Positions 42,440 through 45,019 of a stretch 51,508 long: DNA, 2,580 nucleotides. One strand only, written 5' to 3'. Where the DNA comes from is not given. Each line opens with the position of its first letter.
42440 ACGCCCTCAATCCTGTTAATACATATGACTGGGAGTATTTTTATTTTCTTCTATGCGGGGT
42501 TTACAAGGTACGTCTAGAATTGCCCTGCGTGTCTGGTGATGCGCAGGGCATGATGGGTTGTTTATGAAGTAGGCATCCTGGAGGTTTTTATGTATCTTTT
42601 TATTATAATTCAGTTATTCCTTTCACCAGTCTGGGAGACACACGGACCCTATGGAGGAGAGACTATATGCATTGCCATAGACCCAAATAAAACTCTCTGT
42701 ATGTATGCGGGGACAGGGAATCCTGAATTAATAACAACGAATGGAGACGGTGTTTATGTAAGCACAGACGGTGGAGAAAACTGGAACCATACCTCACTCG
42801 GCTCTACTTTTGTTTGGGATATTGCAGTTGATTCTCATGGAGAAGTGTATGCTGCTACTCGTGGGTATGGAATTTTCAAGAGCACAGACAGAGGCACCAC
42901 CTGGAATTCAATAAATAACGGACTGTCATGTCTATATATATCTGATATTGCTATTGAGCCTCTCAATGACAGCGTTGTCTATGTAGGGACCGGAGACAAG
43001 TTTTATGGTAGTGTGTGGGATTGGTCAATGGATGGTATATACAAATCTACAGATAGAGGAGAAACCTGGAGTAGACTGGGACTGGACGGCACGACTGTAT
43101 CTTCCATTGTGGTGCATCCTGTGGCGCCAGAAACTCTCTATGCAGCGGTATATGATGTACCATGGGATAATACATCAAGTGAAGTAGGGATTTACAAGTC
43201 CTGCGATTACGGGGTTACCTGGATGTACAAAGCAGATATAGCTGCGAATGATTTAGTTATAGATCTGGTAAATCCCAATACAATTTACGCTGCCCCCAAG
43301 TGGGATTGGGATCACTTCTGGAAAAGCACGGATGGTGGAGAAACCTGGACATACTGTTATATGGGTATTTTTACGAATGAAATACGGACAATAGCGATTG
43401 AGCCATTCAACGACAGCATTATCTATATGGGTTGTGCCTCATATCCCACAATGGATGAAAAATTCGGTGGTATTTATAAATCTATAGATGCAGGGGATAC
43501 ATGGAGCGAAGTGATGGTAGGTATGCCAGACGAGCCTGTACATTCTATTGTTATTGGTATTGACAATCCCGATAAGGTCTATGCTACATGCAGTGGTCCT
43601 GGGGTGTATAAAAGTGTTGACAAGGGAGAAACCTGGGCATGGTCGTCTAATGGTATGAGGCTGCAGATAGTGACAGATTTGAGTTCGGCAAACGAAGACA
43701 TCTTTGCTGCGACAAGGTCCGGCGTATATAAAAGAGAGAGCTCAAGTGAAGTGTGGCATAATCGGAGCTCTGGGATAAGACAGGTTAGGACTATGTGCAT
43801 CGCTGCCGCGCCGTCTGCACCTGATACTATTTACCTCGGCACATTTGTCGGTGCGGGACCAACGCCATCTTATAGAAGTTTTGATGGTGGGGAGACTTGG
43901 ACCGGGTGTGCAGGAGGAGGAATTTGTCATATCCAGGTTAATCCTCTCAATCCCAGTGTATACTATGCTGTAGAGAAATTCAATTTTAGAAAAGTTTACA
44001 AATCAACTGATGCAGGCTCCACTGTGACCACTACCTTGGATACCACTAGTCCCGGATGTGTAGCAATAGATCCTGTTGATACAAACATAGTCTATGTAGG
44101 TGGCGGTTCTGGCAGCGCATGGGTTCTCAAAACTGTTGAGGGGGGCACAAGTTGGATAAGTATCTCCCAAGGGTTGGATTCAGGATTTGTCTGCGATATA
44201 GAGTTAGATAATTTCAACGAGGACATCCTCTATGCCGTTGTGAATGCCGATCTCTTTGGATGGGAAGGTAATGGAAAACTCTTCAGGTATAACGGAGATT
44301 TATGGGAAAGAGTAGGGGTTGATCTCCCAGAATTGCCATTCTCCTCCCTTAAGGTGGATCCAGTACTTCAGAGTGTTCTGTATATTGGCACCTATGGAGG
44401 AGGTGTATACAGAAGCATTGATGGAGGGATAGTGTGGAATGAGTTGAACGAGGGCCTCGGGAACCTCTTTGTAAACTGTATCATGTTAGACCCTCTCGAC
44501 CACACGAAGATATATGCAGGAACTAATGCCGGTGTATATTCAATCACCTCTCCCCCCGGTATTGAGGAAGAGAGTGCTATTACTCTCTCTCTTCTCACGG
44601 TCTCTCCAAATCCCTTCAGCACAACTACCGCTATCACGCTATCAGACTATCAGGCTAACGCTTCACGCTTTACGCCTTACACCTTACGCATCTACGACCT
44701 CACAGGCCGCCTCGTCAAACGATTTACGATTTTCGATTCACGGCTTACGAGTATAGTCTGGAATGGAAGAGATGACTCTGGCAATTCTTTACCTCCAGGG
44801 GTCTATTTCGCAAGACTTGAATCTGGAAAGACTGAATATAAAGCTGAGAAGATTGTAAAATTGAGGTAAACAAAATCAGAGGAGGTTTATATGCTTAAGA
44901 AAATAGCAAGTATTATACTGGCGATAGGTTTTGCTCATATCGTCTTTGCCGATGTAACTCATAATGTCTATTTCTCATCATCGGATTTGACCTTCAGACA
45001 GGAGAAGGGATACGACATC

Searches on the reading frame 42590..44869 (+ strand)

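Call 8: search_protein_families(library=pfam, proteins=[window:42590-44869:+], max_evalue=0.001)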
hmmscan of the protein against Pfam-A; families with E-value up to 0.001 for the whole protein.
window:42590-44869:+ (759 aa): 7 families
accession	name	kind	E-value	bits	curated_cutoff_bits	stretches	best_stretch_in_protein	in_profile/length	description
PF15902.12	Sortilin-Vps10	-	2.9e-25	89.4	33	3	95-212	3-110/446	Sortilin, neurotensin receptor 3,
PF02012.26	BNR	-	8.4e-10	37.6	27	0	56-66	1-11/12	BNR/Asp-box repeat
PF14870.12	PSII_BNR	-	8.4e-06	25.7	27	0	244-355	41-143/303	Photosynthesis system II assembly factor YCF48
PF19755.4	DUF6242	-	9.3e-06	26.1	29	0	35-105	154-217/217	Domain of unknown function (DUF6242)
PF13860.13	FlgD_ig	-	1.1e-05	25.7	27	1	697-744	25-74/79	FlgD Ig-like domain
PF18962.6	Por_Secre_tail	-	3.4e-05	24.5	27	1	672-756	2-74/75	Secretion system C-terminal sorting domain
PF13585.12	CHU_C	-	0.00046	20.7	27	0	691-750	23-78/86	CHU_C Type IX secretion signal domain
